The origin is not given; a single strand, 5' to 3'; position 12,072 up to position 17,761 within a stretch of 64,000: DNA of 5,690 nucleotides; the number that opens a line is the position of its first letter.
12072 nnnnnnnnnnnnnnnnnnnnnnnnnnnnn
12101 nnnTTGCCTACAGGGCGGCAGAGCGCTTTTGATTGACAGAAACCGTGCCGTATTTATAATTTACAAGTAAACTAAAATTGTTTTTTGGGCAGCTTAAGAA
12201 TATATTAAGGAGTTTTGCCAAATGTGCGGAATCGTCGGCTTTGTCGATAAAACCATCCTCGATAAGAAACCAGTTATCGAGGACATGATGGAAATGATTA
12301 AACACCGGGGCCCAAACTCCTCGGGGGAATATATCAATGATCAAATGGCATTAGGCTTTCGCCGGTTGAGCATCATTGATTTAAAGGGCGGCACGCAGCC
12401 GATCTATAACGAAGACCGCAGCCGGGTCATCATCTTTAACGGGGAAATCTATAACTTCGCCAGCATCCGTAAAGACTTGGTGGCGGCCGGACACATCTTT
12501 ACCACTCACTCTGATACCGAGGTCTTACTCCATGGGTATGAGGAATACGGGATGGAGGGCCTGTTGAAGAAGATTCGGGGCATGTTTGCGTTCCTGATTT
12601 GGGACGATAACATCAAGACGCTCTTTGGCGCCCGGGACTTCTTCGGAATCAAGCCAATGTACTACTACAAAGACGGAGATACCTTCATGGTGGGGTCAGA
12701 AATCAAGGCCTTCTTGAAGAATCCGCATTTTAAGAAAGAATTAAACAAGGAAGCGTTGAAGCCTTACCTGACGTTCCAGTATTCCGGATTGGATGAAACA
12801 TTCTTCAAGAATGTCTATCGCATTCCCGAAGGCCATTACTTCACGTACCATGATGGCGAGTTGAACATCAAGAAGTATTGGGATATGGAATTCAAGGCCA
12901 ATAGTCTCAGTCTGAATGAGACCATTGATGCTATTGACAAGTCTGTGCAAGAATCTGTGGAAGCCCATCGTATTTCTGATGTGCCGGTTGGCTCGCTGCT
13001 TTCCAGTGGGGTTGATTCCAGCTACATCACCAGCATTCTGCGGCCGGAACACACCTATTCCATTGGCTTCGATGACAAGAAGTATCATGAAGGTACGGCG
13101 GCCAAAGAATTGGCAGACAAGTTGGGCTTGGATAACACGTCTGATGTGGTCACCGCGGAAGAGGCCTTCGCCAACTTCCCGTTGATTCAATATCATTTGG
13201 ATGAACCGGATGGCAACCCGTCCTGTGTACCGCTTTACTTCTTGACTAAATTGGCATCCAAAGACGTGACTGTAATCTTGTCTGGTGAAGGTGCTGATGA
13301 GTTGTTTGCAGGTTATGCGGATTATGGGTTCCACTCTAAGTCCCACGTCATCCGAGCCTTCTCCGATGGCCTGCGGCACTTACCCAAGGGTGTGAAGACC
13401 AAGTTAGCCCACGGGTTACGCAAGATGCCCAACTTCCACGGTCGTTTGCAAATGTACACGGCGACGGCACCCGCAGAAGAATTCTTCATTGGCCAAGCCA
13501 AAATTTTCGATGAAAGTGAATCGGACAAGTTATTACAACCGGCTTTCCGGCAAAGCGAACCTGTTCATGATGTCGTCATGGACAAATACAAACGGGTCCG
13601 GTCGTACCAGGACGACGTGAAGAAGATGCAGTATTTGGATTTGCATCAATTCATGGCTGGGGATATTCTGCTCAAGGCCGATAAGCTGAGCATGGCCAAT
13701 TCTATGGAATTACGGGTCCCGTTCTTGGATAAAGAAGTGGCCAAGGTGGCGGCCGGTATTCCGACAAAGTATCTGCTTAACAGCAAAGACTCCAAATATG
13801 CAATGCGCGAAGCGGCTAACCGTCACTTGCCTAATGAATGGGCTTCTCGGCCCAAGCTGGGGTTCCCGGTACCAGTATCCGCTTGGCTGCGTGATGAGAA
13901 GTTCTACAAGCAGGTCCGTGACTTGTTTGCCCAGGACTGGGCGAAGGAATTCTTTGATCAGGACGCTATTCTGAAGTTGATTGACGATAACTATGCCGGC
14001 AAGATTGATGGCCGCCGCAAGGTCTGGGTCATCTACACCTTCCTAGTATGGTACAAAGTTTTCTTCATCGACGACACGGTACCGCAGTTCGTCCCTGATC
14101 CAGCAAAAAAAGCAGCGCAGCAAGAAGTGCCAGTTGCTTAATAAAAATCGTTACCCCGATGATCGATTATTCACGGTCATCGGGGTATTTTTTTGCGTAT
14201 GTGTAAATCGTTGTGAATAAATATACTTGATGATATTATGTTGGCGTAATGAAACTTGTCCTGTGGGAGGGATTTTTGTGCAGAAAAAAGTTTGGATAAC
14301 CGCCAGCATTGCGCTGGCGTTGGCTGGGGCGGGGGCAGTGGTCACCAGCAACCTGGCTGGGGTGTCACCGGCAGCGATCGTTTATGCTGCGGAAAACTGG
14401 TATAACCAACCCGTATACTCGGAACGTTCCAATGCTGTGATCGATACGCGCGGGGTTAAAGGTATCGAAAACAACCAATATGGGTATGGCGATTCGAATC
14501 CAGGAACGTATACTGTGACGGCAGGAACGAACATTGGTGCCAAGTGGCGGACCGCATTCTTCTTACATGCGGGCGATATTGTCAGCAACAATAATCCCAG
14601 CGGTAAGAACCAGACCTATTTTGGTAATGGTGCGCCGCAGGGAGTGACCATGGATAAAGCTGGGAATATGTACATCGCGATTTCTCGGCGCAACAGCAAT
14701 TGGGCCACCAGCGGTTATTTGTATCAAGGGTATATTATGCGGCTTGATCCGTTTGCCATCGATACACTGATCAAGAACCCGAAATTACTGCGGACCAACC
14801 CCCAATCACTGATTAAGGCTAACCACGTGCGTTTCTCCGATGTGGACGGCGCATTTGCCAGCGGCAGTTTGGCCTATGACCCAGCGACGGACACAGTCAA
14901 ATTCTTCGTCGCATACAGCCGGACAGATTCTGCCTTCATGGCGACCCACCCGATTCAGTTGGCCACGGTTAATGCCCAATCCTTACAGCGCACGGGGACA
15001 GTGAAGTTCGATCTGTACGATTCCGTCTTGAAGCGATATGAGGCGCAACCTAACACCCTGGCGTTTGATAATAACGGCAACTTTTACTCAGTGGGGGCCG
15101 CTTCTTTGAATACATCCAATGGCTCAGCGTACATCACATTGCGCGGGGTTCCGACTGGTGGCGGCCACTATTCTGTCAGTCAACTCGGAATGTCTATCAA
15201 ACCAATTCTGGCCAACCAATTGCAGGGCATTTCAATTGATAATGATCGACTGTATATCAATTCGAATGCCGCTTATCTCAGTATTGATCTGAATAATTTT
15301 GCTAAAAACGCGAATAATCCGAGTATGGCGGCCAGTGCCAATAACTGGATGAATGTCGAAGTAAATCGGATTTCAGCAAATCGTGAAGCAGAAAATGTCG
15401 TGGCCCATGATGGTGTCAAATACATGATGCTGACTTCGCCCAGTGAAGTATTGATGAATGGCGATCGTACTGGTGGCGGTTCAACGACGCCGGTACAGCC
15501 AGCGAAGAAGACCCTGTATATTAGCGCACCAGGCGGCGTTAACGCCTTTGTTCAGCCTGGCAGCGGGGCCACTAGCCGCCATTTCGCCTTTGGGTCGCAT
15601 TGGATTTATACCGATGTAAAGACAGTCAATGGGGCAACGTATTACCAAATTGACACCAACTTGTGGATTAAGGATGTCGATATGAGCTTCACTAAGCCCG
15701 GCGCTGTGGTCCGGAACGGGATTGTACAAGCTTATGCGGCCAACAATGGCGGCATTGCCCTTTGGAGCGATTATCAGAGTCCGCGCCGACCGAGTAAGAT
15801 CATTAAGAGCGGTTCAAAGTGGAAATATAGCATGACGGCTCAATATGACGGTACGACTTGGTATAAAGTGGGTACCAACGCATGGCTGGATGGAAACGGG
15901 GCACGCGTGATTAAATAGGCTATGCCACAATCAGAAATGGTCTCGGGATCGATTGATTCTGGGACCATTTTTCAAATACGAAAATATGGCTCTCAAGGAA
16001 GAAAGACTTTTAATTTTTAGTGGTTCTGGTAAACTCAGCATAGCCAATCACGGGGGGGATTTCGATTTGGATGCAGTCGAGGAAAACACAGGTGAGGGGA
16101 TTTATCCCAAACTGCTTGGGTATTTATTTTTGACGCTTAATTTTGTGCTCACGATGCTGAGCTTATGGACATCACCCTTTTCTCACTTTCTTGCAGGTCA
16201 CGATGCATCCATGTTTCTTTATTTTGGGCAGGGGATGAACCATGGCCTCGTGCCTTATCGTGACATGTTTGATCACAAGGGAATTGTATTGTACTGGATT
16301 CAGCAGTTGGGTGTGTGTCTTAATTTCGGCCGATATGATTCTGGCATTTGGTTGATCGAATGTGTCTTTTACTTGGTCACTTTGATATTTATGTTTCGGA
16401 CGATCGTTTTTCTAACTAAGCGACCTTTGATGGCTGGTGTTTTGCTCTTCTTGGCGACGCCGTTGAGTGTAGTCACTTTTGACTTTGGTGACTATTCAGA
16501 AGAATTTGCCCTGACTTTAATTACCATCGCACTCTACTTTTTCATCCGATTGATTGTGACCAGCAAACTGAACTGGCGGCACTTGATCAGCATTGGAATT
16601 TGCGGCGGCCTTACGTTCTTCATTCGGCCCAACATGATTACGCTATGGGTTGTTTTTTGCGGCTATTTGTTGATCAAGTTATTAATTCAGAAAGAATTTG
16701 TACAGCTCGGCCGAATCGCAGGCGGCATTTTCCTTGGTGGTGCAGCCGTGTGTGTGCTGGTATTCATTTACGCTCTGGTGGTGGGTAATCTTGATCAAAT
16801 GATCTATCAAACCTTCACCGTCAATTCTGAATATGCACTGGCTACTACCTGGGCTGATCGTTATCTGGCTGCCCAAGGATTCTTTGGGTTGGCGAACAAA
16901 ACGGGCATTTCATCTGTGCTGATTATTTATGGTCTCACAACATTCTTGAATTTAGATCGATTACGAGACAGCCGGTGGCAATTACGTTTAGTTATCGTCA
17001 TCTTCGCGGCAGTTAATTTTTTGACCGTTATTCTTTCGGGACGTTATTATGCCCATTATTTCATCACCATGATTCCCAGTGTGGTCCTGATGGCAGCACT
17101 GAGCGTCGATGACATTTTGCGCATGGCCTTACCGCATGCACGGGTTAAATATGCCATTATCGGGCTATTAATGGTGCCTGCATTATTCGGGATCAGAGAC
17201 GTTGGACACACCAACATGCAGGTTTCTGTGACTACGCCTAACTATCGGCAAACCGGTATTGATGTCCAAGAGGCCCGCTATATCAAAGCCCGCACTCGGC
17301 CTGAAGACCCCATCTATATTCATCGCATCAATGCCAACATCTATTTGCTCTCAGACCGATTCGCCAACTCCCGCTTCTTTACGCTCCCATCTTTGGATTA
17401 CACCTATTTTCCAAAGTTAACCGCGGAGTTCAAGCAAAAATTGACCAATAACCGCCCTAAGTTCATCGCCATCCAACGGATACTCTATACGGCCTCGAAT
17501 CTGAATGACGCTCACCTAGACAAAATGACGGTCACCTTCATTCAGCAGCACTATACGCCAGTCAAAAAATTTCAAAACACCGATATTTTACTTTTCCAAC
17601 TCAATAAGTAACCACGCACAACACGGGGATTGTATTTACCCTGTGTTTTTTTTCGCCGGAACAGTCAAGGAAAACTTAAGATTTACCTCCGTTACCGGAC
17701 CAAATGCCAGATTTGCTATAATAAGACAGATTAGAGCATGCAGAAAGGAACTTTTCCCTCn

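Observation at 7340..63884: Very large GW/SH3b-repeat secreted protein family, including two tandem arrays with no enzymatic domain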

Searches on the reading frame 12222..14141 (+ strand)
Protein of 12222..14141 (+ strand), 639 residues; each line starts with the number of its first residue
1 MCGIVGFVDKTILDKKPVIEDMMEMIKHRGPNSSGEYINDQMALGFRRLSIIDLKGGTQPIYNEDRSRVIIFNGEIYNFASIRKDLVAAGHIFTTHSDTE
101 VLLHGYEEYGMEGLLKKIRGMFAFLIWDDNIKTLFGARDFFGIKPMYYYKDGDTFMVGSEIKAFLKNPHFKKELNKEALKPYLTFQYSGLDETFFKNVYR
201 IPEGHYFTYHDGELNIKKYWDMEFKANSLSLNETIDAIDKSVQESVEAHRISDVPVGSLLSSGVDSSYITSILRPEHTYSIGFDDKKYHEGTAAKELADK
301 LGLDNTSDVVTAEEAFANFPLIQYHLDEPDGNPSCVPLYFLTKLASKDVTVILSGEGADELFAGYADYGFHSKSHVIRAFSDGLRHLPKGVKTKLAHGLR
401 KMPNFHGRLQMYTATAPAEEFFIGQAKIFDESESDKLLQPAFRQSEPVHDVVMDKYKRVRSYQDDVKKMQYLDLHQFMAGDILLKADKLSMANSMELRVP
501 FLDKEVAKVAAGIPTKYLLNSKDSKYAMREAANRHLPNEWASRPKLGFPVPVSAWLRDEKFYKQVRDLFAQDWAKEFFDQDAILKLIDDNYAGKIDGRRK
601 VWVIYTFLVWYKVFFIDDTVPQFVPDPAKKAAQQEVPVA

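Call 9: search_protein_families(library=pfam, proteins=[window:12222-14141:+], max_evalue=0.001)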
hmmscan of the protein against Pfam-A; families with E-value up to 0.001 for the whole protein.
window:12222-14141:+ (639 aa): 4 families
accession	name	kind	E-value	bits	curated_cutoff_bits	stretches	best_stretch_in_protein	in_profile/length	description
PF00733.27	Asn_synthase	-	1e-86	292.3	21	1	238-611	2-353/354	Asparagine synthase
PF13537.11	GATase_7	-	4.2e-43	146.7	25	1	47-165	2-122/123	Glutamine amidotransferase domain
PF13522.11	GATase_6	-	2.2e-34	118.7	27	1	33-160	3-130/130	Glutamine amidotransferase domain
PF12481.13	DUF3700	-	4.9e-05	23.3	27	1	109-166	120-177/228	Aluminium induced protein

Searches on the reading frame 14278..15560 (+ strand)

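Call 62: search_solved_structures(query=window:14278-15560:+, max_evalue=1)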
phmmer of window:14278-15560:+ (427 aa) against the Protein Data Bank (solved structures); distinct sequences matched with E-value up to 1: 0.

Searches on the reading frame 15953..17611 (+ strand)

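Call 9: search_protein_families(library=pfam, proteins=[window:15953-17611:+], max_evalue=0.001)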
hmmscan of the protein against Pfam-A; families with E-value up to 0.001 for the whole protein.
window:15953-17611:+ (552 aa): 1 family
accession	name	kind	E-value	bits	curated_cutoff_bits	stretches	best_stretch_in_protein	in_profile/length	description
PF13231.12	PMT_2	-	8.3e-09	36.3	26.1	1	109-253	2-146/160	Dolichyl-phosphate-mannose-protein mannosyltransferase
